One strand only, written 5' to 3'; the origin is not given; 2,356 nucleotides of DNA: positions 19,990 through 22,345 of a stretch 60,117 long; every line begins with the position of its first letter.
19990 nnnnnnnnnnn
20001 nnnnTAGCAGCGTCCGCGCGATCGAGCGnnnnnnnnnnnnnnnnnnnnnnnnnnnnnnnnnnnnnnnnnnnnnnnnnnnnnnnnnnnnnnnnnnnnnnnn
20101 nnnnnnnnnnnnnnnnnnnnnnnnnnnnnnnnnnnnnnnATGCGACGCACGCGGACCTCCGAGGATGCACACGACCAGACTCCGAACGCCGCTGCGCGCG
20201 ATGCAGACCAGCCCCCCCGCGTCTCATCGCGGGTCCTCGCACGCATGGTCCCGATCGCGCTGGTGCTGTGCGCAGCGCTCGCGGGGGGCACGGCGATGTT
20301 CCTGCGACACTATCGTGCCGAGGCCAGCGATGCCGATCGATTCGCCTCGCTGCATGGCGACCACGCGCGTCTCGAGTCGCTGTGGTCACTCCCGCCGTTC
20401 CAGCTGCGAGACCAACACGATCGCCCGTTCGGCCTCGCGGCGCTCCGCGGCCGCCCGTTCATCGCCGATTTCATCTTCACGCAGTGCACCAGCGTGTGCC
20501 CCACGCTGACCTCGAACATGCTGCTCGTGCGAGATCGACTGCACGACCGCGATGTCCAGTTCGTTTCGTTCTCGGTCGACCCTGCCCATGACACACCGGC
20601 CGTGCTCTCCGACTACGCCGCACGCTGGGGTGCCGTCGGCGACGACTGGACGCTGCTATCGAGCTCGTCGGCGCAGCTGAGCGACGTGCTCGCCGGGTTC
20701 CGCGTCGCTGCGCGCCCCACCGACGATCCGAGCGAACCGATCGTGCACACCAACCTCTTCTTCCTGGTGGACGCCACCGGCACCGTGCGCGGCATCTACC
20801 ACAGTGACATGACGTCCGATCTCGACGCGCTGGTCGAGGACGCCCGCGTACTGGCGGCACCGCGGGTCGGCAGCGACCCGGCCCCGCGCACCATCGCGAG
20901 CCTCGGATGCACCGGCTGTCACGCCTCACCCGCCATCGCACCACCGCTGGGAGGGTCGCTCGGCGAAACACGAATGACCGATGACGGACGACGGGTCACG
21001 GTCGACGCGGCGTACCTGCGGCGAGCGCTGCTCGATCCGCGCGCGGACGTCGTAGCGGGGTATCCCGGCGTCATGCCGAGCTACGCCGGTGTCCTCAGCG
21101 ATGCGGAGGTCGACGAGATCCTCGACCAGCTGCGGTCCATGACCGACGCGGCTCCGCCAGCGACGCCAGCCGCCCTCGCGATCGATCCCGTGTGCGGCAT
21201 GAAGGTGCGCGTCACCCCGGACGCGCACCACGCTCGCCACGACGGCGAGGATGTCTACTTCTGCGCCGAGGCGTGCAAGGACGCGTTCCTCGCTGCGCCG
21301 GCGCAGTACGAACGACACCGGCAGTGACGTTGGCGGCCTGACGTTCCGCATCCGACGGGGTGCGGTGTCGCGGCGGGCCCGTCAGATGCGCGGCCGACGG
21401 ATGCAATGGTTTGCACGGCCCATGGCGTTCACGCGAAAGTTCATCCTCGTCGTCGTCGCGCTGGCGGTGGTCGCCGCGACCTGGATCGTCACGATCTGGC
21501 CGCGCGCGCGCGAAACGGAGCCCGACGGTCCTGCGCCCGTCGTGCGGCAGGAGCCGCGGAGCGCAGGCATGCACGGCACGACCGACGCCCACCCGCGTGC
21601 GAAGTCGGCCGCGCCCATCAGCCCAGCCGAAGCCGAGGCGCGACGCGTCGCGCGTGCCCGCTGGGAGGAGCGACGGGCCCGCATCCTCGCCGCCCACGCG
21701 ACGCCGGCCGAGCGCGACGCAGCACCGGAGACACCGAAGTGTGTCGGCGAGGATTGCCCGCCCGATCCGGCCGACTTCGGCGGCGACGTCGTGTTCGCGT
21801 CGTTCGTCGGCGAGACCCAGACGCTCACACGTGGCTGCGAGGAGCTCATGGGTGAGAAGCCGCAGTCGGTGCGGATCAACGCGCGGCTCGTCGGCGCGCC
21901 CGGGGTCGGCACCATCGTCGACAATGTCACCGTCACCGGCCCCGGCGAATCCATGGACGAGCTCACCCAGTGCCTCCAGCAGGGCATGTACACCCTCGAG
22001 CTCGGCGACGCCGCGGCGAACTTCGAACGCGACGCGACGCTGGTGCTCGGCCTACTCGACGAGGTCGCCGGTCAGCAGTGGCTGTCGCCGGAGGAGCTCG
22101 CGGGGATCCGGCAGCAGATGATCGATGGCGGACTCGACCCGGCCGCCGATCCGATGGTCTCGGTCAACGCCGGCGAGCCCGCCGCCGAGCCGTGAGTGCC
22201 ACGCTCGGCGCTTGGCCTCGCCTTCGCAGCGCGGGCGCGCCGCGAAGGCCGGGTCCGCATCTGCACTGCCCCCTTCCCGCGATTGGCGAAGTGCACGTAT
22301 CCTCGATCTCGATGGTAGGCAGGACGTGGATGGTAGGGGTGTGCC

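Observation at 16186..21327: Copper/heme-themed neighbourhood: DJ-1/PfpI–YHS fusion and SCO1–cytochrome c–YHS fusion flank a MYXO-CTERM metalloprotease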

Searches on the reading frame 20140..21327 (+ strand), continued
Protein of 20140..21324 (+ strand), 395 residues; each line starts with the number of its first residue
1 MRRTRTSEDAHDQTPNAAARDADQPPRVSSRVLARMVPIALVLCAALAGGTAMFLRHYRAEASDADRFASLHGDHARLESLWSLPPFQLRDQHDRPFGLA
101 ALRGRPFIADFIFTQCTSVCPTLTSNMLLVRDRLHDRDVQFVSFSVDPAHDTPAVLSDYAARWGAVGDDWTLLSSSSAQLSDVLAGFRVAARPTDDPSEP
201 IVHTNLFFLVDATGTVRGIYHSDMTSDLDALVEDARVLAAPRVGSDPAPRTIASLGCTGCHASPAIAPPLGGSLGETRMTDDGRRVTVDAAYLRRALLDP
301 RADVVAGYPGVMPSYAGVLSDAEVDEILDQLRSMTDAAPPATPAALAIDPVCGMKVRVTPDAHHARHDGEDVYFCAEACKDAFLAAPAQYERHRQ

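Call 53: find_related_loci(query=A6, collection=metagenome_contigs, flank=10000)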
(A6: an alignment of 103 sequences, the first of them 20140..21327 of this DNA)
Query A6 (395 aa) in metagenome_contigs; peptide patterns used: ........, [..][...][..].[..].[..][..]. (x = any residue, [..] = any of these).
600 stretches matched a pattern (row limit reached: there are more); 561 encode a relative of the query (tblastn E <= 1e-3); the best 80 are kept; 80 distinct loci.
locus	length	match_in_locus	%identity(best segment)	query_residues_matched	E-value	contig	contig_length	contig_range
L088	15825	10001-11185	92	1-395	0e+0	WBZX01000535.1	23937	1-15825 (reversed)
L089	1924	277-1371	46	37-394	6e-98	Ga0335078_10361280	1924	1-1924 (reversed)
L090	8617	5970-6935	47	78-390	2e-90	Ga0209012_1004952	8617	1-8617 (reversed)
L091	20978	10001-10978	43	81-387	2e-83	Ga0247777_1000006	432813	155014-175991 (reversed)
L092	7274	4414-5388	42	78-395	1e-83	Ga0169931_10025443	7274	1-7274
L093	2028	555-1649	40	36-390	6e-82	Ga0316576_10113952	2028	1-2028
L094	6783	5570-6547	45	78-392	1e-78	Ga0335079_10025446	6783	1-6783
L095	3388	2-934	44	78-385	1e-78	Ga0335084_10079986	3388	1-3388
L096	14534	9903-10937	41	59-389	6e-77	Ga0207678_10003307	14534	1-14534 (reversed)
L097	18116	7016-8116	40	26-390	2e-75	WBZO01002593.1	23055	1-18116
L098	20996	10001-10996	43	76-395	2e-75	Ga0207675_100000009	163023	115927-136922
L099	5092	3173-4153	43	78-389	5e-74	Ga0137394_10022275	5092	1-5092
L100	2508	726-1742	40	59-390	7e-75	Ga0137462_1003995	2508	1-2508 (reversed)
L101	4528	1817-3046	37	2-395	6e-73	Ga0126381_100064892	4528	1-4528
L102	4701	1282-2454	40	21-390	6e-73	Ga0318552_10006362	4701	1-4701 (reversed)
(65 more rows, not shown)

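Call 59: predict_structure(alignment_id=A6)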
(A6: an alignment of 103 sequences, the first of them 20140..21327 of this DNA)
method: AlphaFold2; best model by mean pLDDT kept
length: 395 residues; sequences in the alignment: 103
mean_pLDDT: 87.5   pTM: 0.82
mean pLDDT of the five models: 87.5, 87.4, 86.3, 86.1, 86.0
residues with pLDDT >= 90: 284; 70-90: 58; 50-70: 27; < 50: 26
segments of 3 or more residues with pLDDT < 50: 1-6, 9-21, 193-195
pLDDT, mean of each block of 10 residues (from residue 1): 46 46 55 89 96 81 78 75 97 98 98 93 95 96 95 97 86 96 92 52 87 97 93 97 90 92 92 89 96 96 94 93 96 81 90 92 96 94 92 77
secondary structure, 60 per line:
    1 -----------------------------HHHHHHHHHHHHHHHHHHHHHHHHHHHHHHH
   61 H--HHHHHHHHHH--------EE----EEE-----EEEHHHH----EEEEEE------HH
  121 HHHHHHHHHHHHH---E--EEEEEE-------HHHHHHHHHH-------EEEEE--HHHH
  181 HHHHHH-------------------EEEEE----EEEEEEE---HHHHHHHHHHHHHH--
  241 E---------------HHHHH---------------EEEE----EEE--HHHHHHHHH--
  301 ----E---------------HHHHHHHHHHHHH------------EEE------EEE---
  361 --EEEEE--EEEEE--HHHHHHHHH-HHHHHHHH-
elements in order: H30-61 H64-73 E88-90 E96-98 H99-102 E107-112 H119-133 E140-145 H153-162 E170-174 H177-186 E206-210 E215-221 H225-238 H257-261 E277-280 E285-287 H290-298 H321-333 E346-348 E355-357 E363-367 E370-374 H377-385 H387-394

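Call 60: search_protein_families(library=pfam, alignment_id=A7, max_evalue=0.0001)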
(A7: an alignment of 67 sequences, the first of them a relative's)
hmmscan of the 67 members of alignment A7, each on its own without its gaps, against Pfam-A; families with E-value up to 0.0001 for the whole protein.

A. member 1, L005:4190-6739:- (849 aa): 0 families

B. families by the number of members that match (of 67 scanned): 98 families (the first 25 are shown)
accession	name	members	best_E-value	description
PF12706.13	Lactamase_B_2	3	6.8e-45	Beta-lactamase superfamily domain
PF13483.12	Lactamase_B_3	3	3.7e-19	Beta-lactamase superfamily domain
PF00753.33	Lactamase_B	3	4.5e-09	Metallo-beta-lactamase superfamily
PF13482.12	RNase_H_2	2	3.8e-24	RNase_H superfamily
PF07719.23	TPR_2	2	9.5e-19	Tetratricopeptide repeat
PF11604.15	CusF_Ec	2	4e-16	Copper binding periplasmic protein CusF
PF00578.27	AhpC-TSA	2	1.4e-10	AhpC/TSA family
PF01266.30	DAO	2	1.2e-09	FAD dependent oxidoreductase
PF00285.26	Citrate_synt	1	1.9e-139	Citrate synthase, C-terminal domain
PF00115.25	COX1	1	7.5e-128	Cytochrome C and Quinol oxidase polypeptide I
PF09206.18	ArabFuran-catal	1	9.3e-125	Alpha-L-arabinofuranosidase B, catalytic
PF03976.20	PPK2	1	2.2e-104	Polyphosphate kinase 2 (PPK2)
PF01384.25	PHO4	1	2.6e-89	Phosphate transporter family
PF01425.27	Amidase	1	3.2e-83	Amidase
PF09937.14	DUF2169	1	8e-79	Uncharacterized protein conserved in bacteria (DUF2169)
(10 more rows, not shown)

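Call 70: search_protein_families(library=pfam, max_evalue=0.001, proteins=[L088:4236-6581:-, L088:6585-7172:-])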
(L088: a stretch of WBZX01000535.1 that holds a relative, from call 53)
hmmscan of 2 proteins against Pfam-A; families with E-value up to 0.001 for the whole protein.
L088:4236-6581:- (781 aa): 1 family
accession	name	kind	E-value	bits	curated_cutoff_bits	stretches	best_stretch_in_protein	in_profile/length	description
PF01804.23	Penicil_amidase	-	5.4e-99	333.5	21.3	1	37-767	1-674/675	Penicillin amidase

L088:6585-7172:- (195 aa): 0 families

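Call 92: fold_search(model_id=the predicted structure, library=pdb)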
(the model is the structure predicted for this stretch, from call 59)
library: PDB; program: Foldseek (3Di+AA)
matches with E <= 10: 1202; with E <= 0.001: 596
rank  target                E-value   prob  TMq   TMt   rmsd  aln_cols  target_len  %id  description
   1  4hde                  5.5e-13  1.00  0.36  0.80   2.8       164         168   32  The crystal structure of a SCO1/SenC family lipoprotein from Bacillus anthracis str. Ames (released 2012-10-24)
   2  1xzo_B                7.7e-12  1.00  0.37  0.81   3.0       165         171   28  Identification of a disulfide switch in BsSco, a member of the Sco family of cytochrome c oxidase assembly proteins (released 2005-03-01)
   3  1xzo_A                1.0e-11  1.00  0.34  0.75   4.3       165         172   28  Identification of a disulfide switch in BsSco, a member of the Sco family of cytochrome c oxidase assembly proteins (released 2005-03-01)
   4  4wbj_B                5.0e-11  1.00  0.33  0.77   4.1       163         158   29  Crystal structure of Bradyrhizobium japonicum ScoI in the oxidized state (released 2015-09-23)
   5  4wbj_A                7.6e-11  1.00  0.32  0.75   4.1       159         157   29  Crystal structure of Bradyrhizobium japonicum ScoI in the oxidized state (released 2015-09-23)
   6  4txo_D                1.4e-10  1.00  0.33  0.76   4.1       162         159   28  Crystal structure of the mixed disulfide complex of thioredoxin-like TlpAs(C110S) and copper chaperone ScoIs(C74S) (released 2014-10-01)
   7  4txo_H                2.5e-10  1.00  0.32  0.76   4.2       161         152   26  Crystal structure of the mixed disulfide complex of thioredoxin-like TlpAs(C110S) and copper chaperone ScoIs(C74S) (released 2014-10-01)
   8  2b7j_B                7.5e-10  1.00  0.34  0.71   6.4       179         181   22  Crystal Structure of Yeast Sco1 with Copper Bound (released 2006-04-11)
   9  6n5u_A                1.1e-09  1.00  0.33  0.76   4.1       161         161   22  Crystal structure of Arabidopsis thaliana ScoI with copper bound (released 2019-07-24)
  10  4txo_B                1.1e-09  1.00  0.33  0.77   4.2       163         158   28  Crystal structure of the mixed disulfide complex of thioredoxin-like TlpAs(C110S) and copper chaperone ScoIs(C74S) (released 2014-10-01)
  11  2b7k_B                1.3e-09  1.00  0.33  0.75   4.9       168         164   23  Crystal Structure of Yeast Sco1 (released 2006-04-11)
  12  1on4_MODEL_1_A        1.3e-09  1.00  0.34  0.70   5.3       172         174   28  Solution structure of soluble domain of Sco1 from Bacillus Subtilis (released 2003-11-11)
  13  2b7j_A                2.3e-09  1.00  0.33  0.78   3.8       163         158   22  Crystal Structure of Yeast Sco1 with Copper Bound (released 2006-04-11)
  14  6n5u_B                5.2e-09  1.00  0.34  0.80   3.2       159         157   23  Crystal structure of Arabidopsis thaliana ScoI with copper bound (released 2019-07-24)
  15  2b7k_A                5.8e-09  1.00  0.33  0.78   2.8       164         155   24  Crystal Structure of Yeast Sco1 (released 2006-04-11)
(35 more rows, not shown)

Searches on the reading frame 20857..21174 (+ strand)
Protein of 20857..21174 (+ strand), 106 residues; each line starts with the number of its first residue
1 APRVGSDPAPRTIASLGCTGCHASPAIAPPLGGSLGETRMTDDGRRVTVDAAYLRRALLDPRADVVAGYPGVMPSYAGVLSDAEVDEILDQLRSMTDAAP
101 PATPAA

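Call 4: search_protein_families(library=pfam, max_evalue=10, proteins=[window:20857-21174:+])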
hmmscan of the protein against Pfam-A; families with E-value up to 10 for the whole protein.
seq(106 aa): 1 family
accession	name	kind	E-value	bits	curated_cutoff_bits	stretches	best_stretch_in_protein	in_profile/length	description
PF13442.11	Cytochrome_CBB3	-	0.00016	22.3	27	1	17-89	13-65/68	Cytochrome C oxidase, cbb3-type, subunit III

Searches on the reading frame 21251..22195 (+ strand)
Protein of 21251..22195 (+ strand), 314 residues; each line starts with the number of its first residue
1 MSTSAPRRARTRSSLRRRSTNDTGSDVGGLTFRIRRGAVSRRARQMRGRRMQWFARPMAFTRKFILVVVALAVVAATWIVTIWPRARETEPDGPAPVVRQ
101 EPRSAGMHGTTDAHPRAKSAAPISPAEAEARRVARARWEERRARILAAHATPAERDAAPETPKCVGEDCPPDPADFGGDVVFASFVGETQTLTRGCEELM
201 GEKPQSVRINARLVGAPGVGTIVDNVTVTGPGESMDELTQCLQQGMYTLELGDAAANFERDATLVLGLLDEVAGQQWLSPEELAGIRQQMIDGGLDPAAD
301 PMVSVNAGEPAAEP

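Call 3: search_protein_families(library=pfam, max_evalue=0.1, proteins=[window:21251-22195:+])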
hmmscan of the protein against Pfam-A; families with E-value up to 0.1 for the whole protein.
window:21251-22195:+ (314 aa): 1 family
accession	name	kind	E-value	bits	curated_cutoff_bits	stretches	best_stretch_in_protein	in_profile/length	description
PF06197.19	DUF998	-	0.022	14.9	30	0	52-82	126-156/184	Protein of unknown function (DUF998)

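Call 62: search_protein_families(library=pfam, max_evalue=0.001, proteins=[window:21422-22195:+])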
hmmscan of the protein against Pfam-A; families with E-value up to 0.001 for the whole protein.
window:21422-22195:+ (257 aa): 0 families
